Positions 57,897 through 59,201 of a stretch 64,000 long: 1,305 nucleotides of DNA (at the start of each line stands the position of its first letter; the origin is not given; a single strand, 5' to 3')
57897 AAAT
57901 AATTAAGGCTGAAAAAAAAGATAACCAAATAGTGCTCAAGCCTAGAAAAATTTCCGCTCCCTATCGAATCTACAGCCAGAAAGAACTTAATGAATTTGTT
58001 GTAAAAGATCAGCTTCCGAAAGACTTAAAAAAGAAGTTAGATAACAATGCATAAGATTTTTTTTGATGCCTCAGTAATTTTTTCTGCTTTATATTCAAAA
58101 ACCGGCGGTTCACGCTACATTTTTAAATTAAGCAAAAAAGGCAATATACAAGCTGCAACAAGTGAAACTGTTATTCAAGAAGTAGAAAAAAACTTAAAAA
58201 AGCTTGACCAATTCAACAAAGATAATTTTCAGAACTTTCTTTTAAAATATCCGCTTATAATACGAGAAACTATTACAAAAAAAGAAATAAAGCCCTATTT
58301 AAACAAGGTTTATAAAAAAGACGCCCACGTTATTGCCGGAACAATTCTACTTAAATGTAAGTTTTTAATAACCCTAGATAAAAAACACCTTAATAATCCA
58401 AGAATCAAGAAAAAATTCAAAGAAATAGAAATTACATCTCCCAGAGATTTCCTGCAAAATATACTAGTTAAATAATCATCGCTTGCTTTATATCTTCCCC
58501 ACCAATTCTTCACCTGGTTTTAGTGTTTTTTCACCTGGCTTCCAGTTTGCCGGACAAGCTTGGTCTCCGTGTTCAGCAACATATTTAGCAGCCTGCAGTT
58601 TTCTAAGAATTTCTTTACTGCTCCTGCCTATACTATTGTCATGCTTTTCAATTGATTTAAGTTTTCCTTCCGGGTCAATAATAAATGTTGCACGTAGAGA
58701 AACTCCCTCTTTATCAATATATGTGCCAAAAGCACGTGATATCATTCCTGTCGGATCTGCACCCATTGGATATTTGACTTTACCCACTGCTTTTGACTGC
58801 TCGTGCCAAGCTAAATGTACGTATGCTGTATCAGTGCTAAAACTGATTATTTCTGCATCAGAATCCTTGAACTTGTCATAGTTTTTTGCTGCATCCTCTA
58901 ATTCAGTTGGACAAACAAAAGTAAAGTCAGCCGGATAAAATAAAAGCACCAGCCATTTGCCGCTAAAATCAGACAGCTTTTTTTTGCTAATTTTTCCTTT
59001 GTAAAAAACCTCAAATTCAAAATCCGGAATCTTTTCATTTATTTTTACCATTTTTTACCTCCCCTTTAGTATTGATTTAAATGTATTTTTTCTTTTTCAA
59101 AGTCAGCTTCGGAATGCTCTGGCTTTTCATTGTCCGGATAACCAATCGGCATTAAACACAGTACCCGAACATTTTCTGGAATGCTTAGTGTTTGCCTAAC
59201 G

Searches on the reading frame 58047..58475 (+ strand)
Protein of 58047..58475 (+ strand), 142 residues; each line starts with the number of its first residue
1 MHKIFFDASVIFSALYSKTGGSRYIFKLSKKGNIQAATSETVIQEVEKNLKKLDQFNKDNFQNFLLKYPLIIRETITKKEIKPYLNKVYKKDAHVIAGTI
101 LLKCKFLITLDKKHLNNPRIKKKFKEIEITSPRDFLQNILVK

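Call 95: search_protein_families(library=pfam, proteins=[window:58047-58475:+], max_evalue=0.00001)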
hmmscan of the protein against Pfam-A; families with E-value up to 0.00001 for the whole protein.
window:58047-58475:+ (142 aa): 1 family
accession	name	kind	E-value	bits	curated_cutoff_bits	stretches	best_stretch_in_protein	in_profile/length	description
PF13470.12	PIN_3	-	5.1e-09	37.4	27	1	3-113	1-115/115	PIN domain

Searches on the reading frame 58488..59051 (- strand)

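Call 95: search_protein_families(library=pfam, proteins=[window:58488-59051:-], max_evalue=0.00001)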
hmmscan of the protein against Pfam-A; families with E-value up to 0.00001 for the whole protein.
window:58488-59051:- (187 aa): 3 families
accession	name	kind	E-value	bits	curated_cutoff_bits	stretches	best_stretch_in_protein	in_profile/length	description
PF00578.27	AhpC-TSA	-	1.1e-36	125.9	26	1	4-133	1-123/124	AhpC/TSA family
PF08534.16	Redoxin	-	3.9e-17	62.9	26.6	1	5-142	3-139/148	Redoxin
PF10417.14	1-cysPrx_C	-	1.6e-08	34.8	21.1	1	155-181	2-31/41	C-terminal domain of 1-Cys peroxiredoxin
